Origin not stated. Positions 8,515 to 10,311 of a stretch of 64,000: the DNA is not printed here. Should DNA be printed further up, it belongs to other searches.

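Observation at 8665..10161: RRE-YcaO fusion with PxP-type C-terminus and its own terminator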

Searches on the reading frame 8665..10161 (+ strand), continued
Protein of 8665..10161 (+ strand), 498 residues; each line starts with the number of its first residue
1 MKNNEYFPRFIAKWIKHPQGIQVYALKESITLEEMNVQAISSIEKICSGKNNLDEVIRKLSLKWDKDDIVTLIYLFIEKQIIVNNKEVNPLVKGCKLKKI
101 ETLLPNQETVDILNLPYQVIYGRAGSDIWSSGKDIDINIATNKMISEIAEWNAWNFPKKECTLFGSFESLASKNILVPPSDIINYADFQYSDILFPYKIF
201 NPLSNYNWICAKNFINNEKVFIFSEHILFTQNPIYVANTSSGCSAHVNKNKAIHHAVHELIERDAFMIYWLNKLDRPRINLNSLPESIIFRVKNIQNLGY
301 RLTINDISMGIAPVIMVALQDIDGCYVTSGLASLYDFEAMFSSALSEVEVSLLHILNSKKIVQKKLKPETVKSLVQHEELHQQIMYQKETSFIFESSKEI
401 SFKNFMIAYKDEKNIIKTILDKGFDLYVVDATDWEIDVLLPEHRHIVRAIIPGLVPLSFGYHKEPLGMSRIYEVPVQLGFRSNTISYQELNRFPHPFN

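Call 34: predict_structure(alignment_id=A1)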
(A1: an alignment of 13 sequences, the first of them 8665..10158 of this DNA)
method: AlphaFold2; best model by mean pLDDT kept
length: 498 residues; sequences in the alignment: 13
mean_pLDDT: 88.5   pTM: 0.89
mean pLDDT of the five models: 88.5, 85.9, 84.5, 84.4, 74.0
residues with pLDDT >= 90: 292; 70-90: 176; 50-70: 28; < 50: 2
segments of 3 or more residues with pLDDT < 50: none
pLDDT, mean of each block of 10 residues (from residue 1): 75 92 89 94 94 95 94 94 91 83 80 88 86 90 92 72 82 80 90 88 90 91 83 71 88 93 95 96 96 94 96 96 91 93 93 77 74 81 89 93 93 85 93 89 93 83 88 96 92 79
secondary structure, 60 per line:
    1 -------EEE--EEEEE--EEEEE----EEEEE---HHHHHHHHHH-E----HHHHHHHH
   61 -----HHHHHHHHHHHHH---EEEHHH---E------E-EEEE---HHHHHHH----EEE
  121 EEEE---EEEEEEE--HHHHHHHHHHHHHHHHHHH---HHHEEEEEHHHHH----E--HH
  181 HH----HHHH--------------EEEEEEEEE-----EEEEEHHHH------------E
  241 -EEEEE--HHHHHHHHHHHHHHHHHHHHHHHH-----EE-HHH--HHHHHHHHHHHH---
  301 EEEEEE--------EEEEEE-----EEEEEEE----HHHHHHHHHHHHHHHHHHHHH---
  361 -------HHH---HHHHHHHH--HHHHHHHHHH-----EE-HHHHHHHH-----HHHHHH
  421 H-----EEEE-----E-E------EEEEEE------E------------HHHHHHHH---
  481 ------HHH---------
elements in order: E8-10 E13-17 E20-24 E29-33 H37-46 H53-60 H66-78 E82-84 E100-103 H107-113 E118-124 E128-134 H137-155 E162-166 H167-171 H179-182 H187-190 E205-213 E219-223 H224-227 E242-246 H249-272 H286-297 E301-306 E315-320 E326-332 H337-357 H374-381 H384-393 H402-409 H415-421 E427-430 E445-450 H470-477
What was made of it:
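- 8665..10161 (+): RRE-YcaO fusion protein, 498 aa. The AF2 model has pLDDT 88.5 and pTM 0.89 (call 34).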

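Call 39: fold_search(model_id=the predicted structure, library=pdb)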
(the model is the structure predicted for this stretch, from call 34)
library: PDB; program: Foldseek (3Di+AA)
matches with E <= 10: 321; with E <= 0.001: 41
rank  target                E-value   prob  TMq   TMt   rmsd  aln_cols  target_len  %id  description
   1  4v1v_A                1.4e-22  1.00  0.58  0.39   9.8       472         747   16  Heterocyclase in complex with substrate and Cofactor (released 2015-01-14)
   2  4v1u_B                8.2e-22  1.00  0.61  0.42   7.9       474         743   16  Heterocyclase in complex with substrate and Cofactor (released 2015-01-14)
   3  7u58_A                4.4e-21  1.00  0.61  0.48   8.0       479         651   16  YcaO-mediated ATP-dependent peptidase activity in ribosomal peptide biosynthesis (released 2022-11-02)
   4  4v1t_A                1.1e-20  1.00  0.56  0.38  10.1       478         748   17  Heterocyclase in complex with substrate and Cofactor (released 2015-01-14)
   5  4v1t_B                3.7e-20  1.00  0.61  0.41   4.6       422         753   16  Heterocyclase in complex with substrate and Cofactor (released 2015-01-14)
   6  4v1v_B                3.7e-20  1.00  0.60  0.41   5.3       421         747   15  Heterocyclase in complex with substrate and Cofactor (released 2015-01-14)
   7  7u58_B                5.0e-20  1.00  0.60  0.47   6.3       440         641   16  YcaO-mediated ATP-dependent peptidase activity in ribosomal peptide biosynthesis (released 2022-11-02)
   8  4v1u_A                6.6e-20  1.00  0.60  0.41   7.1       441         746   16  Heterocyclase in complex with substrate and Cofactor (released 2015-01-14)
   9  4bs9                  1.2e-19  1.00  0.52  0.38   7.8       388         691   17  Structure of the heterocyclase TruD (released 2013-11-06)
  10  6peu_B                3.6e-17  1.00  0.53  0.67   7.6       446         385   18  Structure of YcaO enzyme from Methanocaldococcus jannaschii in complex with peptide (released 2019-11-06)
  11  6peu_C                5.4e-16  1.00  0.53  0.67   5.9       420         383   19  Structure of YcaO enzyme from Methanocaldococcus jannaschii in complex with peptide (released 2019-11-06)
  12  6pe3                  5.4e-16  1.00  0.50  0.65   6.5       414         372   18  Structure of YcaO enzyme from Methanocaldococcus jannaschii in complex with ATP (released 2020-01-08)
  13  6peu_A                1.1e-15  1.00  0.52  0.66   6.3       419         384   18  Structure of YcaO enzyme from Methanocaldococcus jannaschii in complex with peptide (released 2019-11-06)
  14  6peu_D                1.5e-15  1.00  0.52  0.66   5.8       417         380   18  Structure of YcaO enzyme from Methanocaldococcus jannaschii in complex with peptide (released 2019-11-06)
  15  4q86_E                1.2e-14  1.00  0.42  0.36  10.6       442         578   14  YcaO with AMP Bound (released 2014-08-13)
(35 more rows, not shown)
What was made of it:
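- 8665..10161 (+): The best Foldseek matches are LynD, MusD and TruD at E 1e-22 to 1e-19 (call 39).
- On YcaO superfamily (PF02624): The AF2 model (pLDDT 88.5) matches LynD, MusD, TruD, MjYcaO, EcYcaO and McbD at Foldseek E 1e-22 to 1e-11 (calls 34, 39).
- On E. coli-type YcaO (uL16 thioamidation; formerly 'S12 accessory factor'): EcYcaO is a weaker structural match than LynD, TruD or MusD (call 39).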

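Call 50: search_solved_structures(query=A1, max_evalue=0.01, show_alignments=5)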
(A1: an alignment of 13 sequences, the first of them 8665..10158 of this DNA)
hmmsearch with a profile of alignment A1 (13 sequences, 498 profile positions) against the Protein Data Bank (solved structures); distinct sequences matched with E-value up to 0.01: 6.
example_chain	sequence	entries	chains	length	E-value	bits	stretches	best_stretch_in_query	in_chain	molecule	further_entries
4bs9_A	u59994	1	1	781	4.6e-18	68.3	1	131-497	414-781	TRUD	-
7u58_A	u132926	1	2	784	2.4e-15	59.3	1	159-494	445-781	MusD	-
4v1t_A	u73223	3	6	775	8.6e-13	50.9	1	131-497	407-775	LYND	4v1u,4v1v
6pe3_A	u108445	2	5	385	1.6e-12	50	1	192-364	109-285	Uncharacterized protein MJ1094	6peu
6ci7_A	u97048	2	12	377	0.00058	21.7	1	200-348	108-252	YcaO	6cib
6gos_D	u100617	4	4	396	0.0014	20.5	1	219-284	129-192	Microcin B17-processing protein McbD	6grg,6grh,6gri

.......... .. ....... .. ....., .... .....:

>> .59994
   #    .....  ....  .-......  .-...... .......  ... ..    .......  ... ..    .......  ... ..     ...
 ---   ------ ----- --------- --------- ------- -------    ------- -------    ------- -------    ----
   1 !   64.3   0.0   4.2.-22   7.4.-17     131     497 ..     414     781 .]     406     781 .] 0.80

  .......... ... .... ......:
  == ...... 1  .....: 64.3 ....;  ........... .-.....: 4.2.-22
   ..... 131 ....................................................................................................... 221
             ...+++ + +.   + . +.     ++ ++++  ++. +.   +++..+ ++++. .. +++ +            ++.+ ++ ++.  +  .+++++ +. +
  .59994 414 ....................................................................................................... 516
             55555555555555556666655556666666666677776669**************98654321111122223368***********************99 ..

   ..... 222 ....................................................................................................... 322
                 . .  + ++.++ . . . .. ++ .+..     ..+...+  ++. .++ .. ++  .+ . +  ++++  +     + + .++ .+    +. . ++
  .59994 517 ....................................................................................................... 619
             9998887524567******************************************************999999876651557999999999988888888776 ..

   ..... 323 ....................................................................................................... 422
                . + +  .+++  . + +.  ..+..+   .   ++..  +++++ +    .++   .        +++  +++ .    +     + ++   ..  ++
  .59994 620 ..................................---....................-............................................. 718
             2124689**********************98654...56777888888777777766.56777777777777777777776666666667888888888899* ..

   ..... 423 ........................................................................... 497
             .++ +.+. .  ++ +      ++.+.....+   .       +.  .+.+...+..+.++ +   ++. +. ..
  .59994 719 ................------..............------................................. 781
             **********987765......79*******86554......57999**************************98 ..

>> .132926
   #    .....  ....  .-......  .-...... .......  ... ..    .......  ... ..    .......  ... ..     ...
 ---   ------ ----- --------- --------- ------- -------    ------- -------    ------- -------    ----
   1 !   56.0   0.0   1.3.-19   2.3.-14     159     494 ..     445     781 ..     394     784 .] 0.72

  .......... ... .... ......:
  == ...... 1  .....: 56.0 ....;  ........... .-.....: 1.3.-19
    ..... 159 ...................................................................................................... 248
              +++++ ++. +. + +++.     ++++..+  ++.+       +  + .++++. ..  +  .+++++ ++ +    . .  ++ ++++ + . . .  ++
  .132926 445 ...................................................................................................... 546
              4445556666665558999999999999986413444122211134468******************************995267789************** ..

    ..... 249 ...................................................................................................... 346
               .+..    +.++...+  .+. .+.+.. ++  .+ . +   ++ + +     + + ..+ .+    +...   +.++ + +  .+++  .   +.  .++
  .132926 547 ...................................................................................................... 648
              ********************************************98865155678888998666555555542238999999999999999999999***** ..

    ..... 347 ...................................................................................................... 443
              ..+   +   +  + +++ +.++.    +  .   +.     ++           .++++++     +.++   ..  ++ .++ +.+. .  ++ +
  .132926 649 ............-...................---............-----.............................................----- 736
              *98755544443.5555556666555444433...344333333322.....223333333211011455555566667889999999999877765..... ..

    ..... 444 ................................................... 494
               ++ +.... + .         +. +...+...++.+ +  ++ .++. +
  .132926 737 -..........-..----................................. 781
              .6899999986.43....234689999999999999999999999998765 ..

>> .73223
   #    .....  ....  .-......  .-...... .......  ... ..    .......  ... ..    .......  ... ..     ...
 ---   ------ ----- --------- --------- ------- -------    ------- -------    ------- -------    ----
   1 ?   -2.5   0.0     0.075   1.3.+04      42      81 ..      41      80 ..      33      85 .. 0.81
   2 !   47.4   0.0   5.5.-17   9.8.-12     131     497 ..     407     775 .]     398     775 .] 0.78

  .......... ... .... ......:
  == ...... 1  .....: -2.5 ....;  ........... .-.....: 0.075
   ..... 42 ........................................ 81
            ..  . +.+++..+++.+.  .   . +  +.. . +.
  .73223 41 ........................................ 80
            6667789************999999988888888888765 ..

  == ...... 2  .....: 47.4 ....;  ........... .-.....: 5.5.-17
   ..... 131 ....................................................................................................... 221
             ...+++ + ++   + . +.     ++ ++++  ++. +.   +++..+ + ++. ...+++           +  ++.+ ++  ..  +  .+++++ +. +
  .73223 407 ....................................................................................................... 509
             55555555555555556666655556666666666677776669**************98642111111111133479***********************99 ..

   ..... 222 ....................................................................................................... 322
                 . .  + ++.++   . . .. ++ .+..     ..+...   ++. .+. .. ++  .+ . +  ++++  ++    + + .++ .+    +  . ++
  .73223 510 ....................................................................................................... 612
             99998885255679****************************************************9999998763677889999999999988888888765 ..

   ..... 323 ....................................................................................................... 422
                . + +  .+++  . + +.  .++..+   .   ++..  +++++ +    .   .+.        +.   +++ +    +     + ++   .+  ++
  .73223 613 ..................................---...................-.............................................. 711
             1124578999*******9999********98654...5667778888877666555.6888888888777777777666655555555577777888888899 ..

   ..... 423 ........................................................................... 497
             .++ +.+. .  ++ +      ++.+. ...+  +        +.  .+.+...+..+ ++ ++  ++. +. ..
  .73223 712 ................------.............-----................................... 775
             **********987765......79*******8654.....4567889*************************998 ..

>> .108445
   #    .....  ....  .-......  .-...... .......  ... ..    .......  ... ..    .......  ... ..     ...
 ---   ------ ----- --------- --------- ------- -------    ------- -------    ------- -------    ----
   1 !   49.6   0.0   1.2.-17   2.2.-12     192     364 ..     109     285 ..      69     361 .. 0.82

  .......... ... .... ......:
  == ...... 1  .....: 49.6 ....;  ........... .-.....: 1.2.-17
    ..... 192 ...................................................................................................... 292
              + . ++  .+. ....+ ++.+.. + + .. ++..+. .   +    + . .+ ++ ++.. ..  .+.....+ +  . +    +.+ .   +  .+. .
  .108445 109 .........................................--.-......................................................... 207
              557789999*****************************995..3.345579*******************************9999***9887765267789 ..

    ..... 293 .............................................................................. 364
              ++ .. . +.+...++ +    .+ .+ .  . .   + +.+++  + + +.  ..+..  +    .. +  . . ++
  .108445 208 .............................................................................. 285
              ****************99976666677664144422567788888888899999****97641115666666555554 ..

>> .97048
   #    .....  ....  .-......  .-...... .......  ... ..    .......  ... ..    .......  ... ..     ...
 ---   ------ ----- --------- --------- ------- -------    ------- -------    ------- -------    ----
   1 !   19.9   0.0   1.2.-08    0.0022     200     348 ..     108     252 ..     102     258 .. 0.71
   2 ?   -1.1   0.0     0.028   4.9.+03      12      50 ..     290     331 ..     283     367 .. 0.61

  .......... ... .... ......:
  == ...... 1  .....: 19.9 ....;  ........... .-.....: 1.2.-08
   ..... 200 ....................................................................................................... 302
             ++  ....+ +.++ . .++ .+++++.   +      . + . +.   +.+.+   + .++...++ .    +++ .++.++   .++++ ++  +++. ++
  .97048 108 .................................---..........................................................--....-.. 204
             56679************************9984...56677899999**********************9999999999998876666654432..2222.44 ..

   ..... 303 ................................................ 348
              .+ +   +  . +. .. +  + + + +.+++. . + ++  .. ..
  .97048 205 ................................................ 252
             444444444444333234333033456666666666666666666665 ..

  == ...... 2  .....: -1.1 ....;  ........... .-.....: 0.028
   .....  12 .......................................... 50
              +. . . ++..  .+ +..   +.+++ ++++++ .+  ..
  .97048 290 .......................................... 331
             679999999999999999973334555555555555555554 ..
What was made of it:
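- On Cyanobactin heterocyclase (PatD/TruD/LynD): The protein is 498 aa. The RRE (7-85) is joined to the YcaO domain (from ~117) by a linker of about 30 residues, and no E1-like domain is present (calls 34, 50).
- Checked: The first YcaO motif, SSGKD...SEIAEW (residues 130-151), aligns with TruD SGKG...CEAIER (call 50).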

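Call 95: search_protein_representatives(alignment_id=A1)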
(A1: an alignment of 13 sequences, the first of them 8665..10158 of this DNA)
Query: 13 sequences, 498 profile positions. Proteins with E-value up to 0.001 (for the whole library): 7959; up to 1e-10: 4284; up to 1e-30: 436. The best 150 are listed.
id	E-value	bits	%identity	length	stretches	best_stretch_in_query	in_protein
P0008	4.2e-247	837.0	-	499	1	1-498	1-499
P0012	2.7e-207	705.7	-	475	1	4-478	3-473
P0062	2.2e-128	445.4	-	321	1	174-498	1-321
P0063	7.3e-112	390.9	-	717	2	114-497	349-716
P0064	6.8e-106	371.2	-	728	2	94-497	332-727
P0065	1.5e-102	360.2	-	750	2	109-497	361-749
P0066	1.5e-97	343.8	-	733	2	81-497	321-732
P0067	1.2e-96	340.7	-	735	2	124-497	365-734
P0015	4.1e-96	338.9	-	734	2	107-497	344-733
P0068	3.5e-93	329.3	-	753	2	111-497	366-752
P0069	1.6e-90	320.5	-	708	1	106-498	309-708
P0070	2.7e-88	313.2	-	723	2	104-498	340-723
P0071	3.3e-87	309.6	-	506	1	110-497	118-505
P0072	4.9e-87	309.0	-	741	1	127-498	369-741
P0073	2.0e-84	300.4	-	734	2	104-498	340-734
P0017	1.9e-77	277.4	-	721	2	111-497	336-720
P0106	1.6e-65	238.0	-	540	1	16-497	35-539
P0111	9.4e-63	228.9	-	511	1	112-497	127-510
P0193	4.5e-44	167.3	-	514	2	119-279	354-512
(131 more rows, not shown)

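Call 97: search_protein_families(library=pfam, proteins=[P0063, P0066, P0068, P0017, P0071, P0106, P0111, P0193], max_evalue=0.01)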
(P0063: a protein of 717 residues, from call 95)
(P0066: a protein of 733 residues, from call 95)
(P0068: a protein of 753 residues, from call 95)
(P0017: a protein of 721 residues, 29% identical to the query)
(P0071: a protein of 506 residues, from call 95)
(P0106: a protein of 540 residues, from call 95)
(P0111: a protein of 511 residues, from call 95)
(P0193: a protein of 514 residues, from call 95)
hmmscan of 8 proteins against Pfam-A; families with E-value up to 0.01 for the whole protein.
P0063 (717 aa): 3 families
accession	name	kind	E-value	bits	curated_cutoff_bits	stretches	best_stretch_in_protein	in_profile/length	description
PF02624.21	YcaO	-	9.4e-42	143.9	25.7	1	395-676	36-324/325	YcaO cyclodehydratase, ATP-ad Mg2+-binding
PF00881.29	Nitroreductase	-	8.2e-16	59.1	23.5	1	140-320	3-166/167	Nitroreductase family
PF14512.11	TM1586_NiRdase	-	0.0081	16.2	27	0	269-334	80-145/215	Putative TM nitroreductase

P0066 (733 aa): 2 families
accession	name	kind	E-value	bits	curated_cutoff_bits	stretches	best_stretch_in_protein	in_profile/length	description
PF02624.21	YcaO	-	1.4e-33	117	25.7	1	372-691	2-324/325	YcaO cyclodehydratase, ATP-ad Mg2+-binding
PF00881.29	Nitroreductase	-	2e-14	54.5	23.5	1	141-324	2-166/167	Nitroreductase family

P0068 (753 aa): 2 families
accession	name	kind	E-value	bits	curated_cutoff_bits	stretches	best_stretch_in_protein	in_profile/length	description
PF02624.21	YcaO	-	6.1e-29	101.8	25.7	1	390-708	2-323/325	YcaO cyclodehydratase, ATP-ad Mg2+-binding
PF00881.29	Nitroreductase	-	1.5e-12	48.5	23.5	1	144-341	1-167/167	Nitroreductase family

P0017 (721 aa): 2 families
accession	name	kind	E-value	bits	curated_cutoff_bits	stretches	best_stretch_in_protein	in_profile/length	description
PF02624.21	YcaO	-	1.8e-31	110.1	25.7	1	360-679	2-324/325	YcaO cyclodehydratase, ATP-ad Mg2+-binding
PF00881.29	Nitroreductase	-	8.7e-08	33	23.5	1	141-316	2-166/167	Nitroreductase family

P0071 (506 aa): 2 families
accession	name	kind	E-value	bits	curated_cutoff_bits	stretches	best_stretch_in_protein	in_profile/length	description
PF02624.21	YcaO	-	5.7e-37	128.2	25.7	1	144-462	3-324/325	YcaO cyclodehydratase, ATP-ad Mg2+-binding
PF00881.29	Nitroreductase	-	2.3e-07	31.6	23.5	1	9-94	83-167/167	Nitroreductase family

P0106 (540 aa): 1 family
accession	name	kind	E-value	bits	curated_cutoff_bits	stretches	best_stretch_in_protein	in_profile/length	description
PF02624.21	YcaO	-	3.7e-56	191.2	25.7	1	167-497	2-324/325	YcaO cyclodehydratase, ATP-ad Mg2+-binding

P0111 (511 aa): 1 family
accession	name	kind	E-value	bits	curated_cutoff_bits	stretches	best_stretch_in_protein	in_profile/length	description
PF02624.21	YcaO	-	2.5e-52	178.7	25.7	1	153-469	7-324/325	YcaO cyclodehydratase, ATP-ad Mg2+-binding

P0193 (514 aa): 2 families
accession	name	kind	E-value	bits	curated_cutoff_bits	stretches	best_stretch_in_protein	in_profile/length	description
PF02624.21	YcaO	-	7.9e-18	65.3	25.7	1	368-510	2-153/325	YcaO cyclodehydratase, ATP-ad Mg2+-binding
PF00881.29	Nitroreductase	-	7.8e-13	49.4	23.5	1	141-322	2-167/167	Nitroreductase family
